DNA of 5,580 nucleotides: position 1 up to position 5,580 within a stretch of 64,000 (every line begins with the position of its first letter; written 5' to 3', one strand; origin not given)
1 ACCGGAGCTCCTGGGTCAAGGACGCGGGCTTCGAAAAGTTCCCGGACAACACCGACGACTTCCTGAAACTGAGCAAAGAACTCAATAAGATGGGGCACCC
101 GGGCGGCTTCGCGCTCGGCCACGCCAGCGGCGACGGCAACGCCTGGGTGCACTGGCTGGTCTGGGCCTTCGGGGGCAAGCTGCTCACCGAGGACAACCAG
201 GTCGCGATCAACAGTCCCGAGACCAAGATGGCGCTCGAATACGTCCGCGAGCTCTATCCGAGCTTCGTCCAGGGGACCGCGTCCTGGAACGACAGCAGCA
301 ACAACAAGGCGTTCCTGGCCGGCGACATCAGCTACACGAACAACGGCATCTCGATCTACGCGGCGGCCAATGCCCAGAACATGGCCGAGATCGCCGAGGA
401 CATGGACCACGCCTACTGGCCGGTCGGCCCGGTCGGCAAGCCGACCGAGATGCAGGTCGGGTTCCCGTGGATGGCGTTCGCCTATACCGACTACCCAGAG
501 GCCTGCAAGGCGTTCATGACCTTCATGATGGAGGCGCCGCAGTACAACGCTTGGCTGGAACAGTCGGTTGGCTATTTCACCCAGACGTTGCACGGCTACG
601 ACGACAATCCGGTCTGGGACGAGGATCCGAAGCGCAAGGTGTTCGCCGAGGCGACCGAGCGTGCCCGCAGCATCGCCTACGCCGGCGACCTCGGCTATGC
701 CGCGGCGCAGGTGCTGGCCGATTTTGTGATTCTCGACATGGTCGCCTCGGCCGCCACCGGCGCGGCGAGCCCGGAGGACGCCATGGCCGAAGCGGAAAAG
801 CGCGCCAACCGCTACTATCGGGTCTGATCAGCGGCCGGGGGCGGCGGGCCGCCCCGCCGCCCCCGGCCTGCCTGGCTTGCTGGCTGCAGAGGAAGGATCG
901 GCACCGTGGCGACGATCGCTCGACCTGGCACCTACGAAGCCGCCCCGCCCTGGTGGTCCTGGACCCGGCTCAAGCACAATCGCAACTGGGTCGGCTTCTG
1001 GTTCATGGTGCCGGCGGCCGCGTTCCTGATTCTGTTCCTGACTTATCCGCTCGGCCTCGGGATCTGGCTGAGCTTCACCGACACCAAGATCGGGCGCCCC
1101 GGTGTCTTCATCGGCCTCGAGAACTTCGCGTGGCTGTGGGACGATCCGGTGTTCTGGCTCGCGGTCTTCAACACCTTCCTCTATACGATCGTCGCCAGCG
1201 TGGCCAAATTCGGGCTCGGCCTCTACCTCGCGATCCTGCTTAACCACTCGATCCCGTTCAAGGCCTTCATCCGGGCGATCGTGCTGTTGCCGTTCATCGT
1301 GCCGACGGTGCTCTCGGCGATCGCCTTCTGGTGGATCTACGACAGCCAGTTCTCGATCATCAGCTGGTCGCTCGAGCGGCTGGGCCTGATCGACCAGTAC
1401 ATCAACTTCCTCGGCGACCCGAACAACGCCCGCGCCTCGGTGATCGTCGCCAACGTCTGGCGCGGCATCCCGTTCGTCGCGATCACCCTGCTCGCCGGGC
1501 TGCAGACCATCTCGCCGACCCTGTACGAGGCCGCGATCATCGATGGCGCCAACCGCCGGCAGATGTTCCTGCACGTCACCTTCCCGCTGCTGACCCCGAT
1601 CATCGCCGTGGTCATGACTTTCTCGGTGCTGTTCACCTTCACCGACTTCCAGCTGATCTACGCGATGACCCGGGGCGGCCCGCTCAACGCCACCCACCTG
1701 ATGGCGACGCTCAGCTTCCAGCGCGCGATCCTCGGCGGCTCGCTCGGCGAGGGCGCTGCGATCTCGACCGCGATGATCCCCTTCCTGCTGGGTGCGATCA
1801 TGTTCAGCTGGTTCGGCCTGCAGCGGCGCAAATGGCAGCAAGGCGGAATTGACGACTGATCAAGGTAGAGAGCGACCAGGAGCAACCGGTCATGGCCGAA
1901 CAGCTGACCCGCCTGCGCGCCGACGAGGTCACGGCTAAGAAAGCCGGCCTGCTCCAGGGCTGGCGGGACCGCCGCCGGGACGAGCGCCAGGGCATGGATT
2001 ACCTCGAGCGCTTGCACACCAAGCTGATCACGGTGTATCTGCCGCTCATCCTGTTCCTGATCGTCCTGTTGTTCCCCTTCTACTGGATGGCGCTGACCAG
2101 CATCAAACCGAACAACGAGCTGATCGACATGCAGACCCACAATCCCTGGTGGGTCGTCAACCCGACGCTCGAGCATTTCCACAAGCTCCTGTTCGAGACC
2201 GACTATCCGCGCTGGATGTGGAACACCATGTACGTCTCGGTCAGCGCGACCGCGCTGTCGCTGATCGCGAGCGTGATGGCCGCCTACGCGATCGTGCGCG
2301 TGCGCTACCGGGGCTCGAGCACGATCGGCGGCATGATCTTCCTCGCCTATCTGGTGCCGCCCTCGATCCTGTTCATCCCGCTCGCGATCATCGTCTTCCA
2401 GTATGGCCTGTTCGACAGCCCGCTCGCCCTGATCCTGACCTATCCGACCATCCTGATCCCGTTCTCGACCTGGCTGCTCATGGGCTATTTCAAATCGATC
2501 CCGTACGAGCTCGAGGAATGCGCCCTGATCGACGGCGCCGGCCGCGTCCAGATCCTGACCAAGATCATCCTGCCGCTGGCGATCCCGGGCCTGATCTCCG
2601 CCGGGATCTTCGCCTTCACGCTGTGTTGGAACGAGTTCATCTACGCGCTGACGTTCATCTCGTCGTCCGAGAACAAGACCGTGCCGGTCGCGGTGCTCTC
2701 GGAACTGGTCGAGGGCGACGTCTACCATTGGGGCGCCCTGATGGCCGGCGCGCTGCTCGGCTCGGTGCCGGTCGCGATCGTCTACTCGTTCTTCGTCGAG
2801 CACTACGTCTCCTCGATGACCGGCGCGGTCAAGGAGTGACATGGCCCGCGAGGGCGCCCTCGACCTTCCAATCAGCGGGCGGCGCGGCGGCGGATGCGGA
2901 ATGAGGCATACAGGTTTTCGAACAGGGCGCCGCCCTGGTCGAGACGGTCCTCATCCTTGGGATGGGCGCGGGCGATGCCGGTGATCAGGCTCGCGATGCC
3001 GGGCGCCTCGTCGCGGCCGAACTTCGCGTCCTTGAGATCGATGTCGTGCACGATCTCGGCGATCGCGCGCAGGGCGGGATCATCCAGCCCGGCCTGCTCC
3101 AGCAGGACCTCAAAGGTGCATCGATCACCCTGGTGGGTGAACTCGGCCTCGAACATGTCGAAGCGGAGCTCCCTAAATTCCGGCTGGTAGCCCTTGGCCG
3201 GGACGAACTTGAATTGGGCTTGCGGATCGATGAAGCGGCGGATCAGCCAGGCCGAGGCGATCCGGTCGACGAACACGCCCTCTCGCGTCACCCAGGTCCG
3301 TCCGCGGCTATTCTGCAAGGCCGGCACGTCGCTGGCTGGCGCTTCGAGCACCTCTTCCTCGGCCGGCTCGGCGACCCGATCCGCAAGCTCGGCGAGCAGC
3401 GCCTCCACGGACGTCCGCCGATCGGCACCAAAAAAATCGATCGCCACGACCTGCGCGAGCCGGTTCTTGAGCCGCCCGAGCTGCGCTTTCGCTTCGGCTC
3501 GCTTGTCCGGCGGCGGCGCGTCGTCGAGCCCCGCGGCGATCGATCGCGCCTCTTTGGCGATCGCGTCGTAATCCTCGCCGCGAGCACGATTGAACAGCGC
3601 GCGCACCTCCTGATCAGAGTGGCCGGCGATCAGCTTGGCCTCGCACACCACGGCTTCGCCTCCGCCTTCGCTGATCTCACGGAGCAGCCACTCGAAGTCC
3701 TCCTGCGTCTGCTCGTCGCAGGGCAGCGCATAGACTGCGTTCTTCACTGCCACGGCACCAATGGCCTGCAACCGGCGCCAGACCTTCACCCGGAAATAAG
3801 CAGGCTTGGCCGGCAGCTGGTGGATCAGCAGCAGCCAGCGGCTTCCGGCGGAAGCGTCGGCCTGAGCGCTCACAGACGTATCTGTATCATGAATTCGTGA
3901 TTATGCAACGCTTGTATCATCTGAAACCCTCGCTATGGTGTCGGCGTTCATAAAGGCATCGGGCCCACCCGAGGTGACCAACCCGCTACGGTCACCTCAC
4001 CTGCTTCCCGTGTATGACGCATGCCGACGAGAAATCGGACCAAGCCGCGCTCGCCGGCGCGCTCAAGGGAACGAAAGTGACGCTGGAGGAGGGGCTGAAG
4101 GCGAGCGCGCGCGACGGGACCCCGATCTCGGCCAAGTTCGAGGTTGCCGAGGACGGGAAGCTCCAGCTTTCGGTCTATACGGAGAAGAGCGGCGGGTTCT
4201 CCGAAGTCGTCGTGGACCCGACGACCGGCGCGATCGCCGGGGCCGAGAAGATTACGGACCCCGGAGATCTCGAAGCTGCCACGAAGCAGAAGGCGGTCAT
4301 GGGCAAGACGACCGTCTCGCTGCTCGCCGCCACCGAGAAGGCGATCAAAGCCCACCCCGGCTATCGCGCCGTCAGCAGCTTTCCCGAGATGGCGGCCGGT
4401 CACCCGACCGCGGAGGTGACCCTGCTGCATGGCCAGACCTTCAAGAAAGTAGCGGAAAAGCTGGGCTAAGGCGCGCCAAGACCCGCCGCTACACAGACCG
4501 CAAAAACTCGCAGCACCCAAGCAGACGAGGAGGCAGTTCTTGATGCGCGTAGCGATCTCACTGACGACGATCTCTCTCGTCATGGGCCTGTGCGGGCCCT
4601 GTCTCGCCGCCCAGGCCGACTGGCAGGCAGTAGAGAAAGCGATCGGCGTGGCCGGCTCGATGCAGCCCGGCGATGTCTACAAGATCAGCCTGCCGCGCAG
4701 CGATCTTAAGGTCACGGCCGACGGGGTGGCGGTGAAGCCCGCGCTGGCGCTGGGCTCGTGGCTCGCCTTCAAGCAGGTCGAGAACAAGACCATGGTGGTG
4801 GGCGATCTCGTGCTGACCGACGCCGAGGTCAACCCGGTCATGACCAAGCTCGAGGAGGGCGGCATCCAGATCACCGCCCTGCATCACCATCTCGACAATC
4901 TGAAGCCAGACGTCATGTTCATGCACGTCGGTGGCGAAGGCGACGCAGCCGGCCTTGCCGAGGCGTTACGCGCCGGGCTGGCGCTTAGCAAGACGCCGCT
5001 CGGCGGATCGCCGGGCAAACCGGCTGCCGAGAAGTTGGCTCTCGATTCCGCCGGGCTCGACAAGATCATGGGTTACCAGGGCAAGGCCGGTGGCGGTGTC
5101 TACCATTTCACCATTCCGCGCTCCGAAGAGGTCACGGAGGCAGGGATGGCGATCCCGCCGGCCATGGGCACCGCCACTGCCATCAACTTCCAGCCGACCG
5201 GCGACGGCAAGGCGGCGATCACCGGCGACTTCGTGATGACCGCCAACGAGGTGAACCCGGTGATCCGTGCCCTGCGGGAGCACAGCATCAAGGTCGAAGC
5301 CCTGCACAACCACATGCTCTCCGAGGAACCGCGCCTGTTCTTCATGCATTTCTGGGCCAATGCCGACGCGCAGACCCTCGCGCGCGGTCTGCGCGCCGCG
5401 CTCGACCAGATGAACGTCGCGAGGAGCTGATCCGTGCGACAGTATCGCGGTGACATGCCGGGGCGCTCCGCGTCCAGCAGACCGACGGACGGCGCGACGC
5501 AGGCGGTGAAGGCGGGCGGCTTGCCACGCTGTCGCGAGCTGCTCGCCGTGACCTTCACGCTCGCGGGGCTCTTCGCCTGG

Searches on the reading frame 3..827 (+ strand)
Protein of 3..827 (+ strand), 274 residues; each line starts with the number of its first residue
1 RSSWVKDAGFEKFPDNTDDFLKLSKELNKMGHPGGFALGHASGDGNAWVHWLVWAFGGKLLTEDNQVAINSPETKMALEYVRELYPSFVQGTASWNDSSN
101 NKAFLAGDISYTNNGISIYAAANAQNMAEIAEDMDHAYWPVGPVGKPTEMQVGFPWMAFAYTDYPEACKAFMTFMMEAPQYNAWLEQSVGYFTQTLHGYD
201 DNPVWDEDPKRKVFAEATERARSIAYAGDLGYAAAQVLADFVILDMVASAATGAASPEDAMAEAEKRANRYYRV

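Call 40: search_protein_families(library=pfam, proteins=[window:3-827:+], max_evalue=0.001)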
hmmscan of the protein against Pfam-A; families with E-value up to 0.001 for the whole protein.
window:3-827:+ (274 aa): 2 families
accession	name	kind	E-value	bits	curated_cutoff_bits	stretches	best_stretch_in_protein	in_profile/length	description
PF13416.11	SBP_bac_8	-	2.2e-21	77.3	27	1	12-211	107-277/279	Bacterial extracellular solute-binding protein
PF01547.30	SBP_bac_1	-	2.1e-14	54.6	26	1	3-179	119-304/307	Bacterial extracellular solute-binding protein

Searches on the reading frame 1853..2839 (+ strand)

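Call 40: search_protein_families(library=pfam, proteins=[window:1853-2839:+], max_evalue=0.001)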
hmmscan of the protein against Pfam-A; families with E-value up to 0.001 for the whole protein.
window:1853-2839:+ (328 aa): 1 family
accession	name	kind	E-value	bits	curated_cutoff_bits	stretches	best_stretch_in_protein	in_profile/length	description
PF00528.27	BPD_transp_1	-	2.2e-16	60.6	26.4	1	138-322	3-182/184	Binding-protein-dependent transport system inner membrane component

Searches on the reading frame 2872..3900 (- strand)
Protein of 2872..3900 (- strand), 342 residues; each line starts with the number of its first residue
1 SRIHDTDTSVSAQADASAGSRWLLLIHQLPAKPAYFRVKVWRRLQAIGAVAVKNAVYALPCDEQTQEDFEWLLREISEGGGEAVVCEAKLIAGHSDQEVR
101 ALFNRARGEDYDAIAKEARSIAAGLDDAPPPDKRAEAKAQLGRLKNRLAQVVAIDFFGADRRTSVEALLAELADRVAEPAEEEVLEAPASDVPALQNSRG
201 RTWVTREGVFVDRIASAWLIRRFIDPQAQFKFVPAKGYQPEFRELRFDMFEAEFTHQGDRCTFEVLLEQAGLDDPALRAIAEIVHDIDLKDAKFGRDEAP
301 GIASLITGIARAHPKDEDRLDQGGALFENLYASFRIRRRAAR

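Call 26: search_protein_families(library=pfam, proteins=[window:2872-3900:-], max_evalue=0.001)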
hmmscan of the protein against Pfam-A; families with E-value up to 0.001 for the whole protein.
window:2872-3900:- (342 aa): 2 families
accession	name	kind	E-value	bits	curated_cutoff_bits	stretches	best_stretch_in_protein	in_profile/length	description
PF09828.14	ChrB_C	-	1.4e-46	158.6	25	1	203-333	1-131/132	ChrB, C-terminal domain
PF20229.3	ChrB_N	-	2.4e-14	54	23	1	37-181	1-150/159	Protein ChrB, N-terminal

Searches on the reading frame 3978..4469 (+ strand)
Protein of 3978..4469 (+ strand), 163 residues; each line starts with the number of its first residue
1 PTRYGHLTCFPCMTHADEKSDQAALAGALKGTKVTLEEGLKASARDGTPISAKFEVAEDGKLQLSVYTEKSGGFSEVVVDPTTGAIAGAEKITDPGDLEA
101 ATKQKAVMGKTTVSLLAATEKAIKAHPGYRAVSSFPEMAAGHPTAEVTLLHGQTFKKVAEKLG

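Call 40: search_protein_families(library=pfam, proteins=[window:3978-4469:+], max_evalue=0.001)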
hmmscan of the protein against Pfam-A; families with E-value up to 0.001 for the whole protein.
window:3978-4469:+ (163 aa): 1 family
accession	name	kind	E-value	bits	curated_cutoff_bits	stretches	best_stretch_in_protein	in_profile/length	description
PF03413.25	PepSY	-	0.00041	21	24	0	46-88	16-58/60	Peptidase propeptide and YPEB domain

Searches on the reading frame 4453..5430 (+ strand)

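Call 26: search_protein_families(library=pfam, proteins=[window:4453-5430:+], max_evalue=0.001)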
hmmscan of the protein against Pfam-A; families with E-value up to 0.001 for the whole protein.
window:4453-5430:+ (325 aa): 1 family
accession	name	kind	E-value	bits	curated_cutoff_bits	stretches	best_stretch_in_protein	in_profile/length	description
PF07485.16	DUF1529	-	1.9e-87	289.6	25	2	202-318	3-120/121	Domain of Unknown Function (DUF1259)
